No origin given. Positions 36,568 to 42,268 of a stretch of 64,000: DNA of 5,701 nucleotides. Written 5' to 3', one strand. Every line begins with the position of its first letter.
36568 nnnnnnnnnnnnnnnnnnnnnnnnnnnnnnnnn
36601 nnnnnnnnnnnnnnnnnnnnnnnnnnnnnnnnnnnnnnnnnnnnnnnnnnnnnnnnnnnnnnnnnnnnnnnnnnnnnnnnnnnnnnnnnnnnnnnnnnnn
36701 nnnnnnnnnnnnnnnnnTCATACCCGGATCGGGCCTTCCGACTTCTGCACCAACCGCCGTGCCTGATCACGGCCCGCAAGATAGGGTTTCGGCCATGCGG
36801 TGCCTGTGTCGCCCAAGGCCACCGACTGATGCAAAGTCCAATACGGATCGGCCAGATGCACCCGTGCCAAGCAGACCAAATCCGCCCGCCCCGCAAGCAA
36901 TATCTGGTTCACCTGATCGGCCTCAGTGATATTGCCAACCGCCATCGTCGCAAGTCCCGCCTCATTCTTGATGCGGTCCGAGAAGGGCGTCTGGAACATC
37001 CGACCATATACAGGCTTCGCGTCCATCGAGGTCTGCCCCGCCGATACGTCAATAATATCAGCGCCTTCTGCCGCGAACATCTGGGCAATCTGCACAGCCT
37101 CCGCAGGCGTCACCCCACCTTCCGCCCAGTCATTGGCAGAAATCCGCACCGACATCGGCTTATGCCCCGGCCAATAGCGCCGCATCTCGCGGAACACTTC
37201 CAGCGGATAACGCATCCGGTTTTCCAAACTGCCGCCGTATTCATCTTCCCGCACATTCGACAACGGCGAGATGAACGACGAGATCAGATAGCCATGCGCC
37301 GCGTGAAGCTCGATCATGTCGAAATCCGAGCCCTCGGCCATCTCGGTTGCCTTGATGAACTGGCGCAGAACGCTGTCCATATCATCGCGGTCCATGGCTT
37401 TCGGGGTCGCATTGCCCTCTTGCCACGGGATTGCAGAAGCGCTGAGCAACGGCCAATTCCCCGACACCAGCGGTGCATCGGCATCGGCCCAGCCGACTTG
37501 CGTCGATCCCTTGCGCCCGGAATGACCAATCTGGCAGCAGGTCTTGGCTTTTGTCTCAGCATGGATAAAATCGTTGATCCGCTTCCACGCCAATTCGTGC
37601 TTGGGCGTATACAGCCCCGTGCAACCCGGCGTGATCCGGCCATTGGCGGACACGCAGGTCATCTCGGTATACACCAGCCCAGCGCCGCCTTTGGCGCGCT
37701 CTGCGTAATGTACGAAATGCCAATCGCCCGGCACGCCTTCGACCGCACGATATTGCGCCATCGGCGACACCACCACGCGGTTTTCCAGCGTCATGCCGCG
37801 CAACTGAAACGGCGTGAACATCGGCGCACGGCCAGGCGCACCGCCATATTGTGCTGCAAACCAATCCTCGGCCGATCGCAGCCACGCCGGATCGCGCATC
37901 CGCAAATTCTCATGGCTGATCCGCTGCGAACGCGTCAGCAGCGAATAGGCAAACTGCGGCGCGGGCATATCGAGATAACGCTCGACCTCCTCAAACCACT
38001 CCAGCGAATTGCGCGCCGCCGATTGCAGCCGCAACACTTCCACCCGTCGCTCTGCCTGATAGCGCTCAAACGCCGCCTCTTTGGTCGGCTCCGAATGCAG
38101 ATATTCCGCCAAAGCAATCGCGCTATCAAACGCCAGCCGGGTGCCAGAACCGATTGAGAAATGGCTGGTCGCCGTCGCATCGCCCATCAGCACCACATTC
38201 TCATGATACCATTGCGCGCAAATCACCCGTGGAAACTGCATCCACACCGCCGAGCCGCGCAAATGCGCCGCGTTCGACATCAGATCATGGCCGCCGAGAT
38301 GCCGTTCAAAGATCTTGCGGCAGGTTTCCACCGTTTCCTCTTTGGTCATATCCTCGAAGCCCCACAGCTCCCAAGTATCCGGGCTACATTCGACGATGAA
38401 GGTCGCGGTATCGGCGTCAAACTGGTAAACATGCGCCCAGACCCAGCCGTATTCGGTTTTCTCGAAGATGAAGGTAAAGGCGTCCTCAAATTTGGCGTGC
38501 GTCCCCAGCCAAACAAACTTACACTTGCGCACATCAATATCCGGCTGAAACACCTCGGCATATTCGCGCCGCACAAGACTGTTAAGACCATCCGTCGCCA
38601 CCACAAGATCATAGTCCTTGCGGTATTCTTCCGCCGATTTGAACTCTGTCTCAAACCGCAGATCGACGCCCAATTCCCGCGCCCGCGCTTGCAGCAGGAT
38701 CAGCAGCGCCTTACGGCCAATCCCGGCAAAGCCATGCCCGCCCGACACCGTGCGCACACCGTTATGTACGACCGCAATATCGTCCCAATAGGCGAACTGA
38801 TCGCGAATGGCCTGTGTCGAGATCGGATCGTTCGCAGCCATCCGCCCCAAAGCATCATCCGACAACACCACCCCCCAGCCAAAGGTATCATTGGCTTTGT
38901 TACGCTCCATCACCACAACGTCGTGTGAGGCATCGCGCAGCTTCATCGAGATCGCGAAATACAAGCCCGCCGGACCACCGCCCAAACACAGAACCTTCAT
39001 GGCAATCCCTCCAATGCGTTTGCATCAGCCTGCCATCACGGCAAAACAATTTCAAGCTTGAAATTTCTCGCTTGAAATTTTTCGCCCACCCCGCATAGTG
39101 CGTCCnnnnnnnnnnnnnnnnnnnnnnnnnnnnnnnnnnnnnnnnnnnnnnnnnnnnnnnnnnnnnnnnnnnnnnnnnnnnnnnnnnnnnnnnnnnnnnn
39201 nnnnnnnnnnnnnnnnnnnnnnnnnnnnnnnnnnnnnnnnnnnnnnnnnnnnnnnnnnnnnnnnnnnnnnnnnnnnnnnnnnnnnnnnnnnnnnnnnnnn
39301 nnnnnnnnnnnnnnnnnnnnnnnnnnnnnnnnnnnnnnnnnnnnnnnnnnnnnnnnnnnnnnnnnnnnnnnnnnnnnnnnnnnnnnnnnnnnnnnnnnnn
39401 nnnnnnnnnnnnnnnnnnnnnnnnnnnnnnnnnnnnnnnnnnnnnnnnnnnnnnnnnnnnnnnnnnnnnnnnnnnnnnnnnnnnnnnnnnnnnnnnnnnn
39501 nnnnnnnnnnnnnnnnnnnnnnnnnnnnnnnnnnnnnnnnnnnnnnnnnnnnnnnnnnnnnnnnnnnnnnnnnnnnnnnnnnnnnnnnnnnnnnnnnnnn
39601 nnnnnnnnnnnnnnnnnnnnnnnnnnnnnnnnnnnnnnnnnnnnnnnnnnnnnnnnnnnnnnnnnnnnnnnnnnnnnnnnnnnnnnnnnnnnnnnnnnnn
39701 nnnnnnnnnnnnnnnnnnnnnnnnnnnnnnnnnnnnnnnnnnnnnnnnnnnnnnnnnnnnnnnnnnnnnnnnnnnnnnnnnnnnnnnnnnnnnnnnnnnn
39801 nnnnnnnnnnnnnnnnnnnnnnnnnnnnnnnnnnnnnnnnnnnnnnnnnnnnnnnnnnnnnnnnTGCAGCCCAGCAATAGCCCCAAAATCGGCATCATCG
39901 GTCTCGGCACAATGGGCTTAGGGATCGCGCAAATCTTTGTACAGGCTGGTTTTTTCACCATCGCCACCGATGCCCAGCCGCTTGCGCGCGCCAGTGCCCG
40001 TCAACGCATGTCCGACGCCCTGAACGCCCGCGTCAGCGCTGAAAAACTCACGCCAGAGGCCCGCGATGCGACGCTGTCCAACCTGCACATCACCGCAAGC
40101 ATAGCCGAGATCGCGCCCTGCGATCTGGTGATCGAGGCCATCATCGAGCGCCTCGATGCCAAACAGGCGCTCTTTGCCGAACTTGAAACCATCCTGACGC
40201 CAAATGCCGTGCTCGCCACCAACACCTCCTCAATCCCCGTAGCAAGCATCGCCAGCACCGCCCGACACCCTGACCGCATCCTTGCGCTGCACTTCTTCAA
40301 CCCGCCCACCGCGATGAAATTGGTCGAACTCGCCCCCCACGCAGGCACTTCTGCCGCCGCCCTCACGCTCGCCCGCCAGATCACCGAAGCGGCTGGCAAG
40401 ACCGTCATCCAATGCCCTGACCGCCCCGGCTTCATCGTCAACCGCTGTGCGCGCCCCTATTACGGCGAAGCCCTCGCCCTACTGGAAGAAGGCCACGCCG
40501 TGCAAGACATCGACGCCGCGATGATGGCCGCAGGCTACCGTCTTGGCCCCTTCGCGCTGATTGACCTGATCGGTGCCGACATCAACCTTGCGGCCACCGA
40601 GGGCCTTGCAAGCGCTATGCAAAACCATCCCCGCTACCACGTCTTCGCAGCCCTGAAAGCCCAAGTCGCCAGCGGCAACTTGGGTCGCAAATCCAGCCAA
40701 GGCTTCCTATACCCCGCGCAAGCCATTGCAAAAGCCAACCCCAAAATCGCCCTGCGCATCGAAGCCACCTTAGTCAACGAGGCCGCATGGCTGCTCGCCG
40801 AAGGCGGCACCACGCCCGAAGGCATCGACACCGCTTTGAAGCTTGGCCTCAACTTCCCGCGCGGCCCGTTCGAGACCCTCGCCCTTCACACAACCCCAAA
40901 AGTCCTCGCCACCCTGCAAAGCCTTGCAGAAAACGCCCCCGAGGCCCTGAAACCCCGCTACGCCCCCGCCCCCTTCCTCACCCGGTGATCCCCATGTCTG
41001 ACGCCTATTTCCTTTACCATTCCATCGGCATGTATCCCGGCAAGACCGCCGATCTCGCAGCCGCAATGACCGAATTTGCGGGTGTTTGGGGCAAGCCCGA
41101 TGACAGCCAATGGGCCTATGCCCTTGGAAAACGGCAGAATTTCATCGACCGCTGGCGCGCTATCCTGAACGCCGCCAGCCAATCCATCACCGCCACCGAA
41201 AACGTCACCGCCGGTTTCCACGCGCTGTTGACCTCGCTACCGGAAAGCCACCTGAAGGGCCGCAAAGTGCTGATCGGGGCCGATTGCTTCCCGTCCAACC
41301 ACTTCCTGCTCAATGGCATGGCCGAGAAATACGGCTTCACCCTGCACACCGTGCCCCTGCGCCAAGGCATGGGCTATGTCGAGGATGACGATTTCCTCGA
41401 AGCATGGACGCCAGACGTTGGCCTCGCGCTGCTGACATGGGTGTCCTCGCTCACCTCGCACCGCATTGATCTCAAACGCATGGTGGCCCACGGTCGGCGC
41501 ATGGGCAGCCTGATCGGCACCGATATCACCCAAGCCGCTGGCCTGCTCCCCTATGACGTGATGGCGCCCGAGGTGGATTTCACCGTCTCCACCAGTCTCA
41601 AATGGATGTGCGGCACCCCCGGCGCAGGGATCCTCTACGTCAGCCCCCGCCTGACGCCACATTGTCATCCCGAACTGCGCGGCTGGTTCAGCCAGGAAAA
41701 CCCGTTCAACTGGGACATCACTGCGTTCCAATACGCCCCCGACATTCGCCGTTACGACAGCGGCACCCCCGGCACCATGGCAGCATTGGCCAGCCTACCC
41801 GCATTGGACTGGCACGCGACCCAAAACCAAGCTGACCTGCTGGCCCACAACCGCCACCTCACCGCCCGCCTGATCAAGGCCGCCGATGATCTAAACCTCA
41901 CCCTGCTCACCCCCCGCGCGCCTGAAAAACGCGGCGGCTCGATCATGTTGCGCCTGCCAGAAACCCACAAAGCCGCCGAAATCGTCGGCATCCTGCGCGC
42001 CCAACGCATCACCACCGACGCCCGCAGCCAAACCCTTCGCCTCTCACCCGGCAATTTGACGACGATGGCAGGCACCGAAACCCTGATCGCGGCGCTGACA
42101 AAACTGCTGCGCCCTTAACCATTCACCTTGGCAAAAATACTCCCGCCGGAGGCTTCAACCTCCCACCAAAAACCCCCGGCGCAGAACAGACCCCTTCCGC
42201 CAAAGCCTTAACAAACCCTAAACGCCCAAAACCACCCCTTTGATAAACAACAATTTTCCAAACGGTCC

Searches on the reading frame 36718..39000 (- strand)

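Call 72: search_protein_families(library=pfam, proteins=[window:36718-39000:-], max_evalue=0.00001)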
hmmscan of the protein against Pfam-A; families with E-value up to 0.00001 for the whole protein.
window:36718-39000:- (760 aa): 2 families
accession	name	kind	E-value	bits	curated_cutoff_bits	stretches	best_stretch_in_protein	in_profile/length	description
PF00724.26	Oxidored_FMN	-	1.3e-60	206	27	1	394-722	2-332/342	NADH:flavin oxidoreductase / NADH oxidase family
PF01494.25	FAD_binding_3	-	5.4e-07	29.6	22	0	2-319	3-339/349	FAD binding domain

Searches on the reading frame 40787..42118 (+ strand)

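Call 72: search_protein_families(library=pfam, proteins=[window:40787-42118:+], max_evalue=0.00001)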
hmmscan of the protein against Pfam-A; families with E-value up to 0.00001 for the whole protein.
window:40787-42118:+ (443 aa): 2 families
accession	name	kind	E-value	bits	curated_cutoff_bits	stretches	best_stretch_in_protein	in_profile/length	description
PF00266.25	Aminotran_5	-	5.2e-27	95.2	21.5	1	124-410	53-335/371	Aminotransferase class-V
PF22580.2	KYNU_C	-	4.3e-07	30.3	27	1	357-425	7-77/90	Kynureninase C-terminal domain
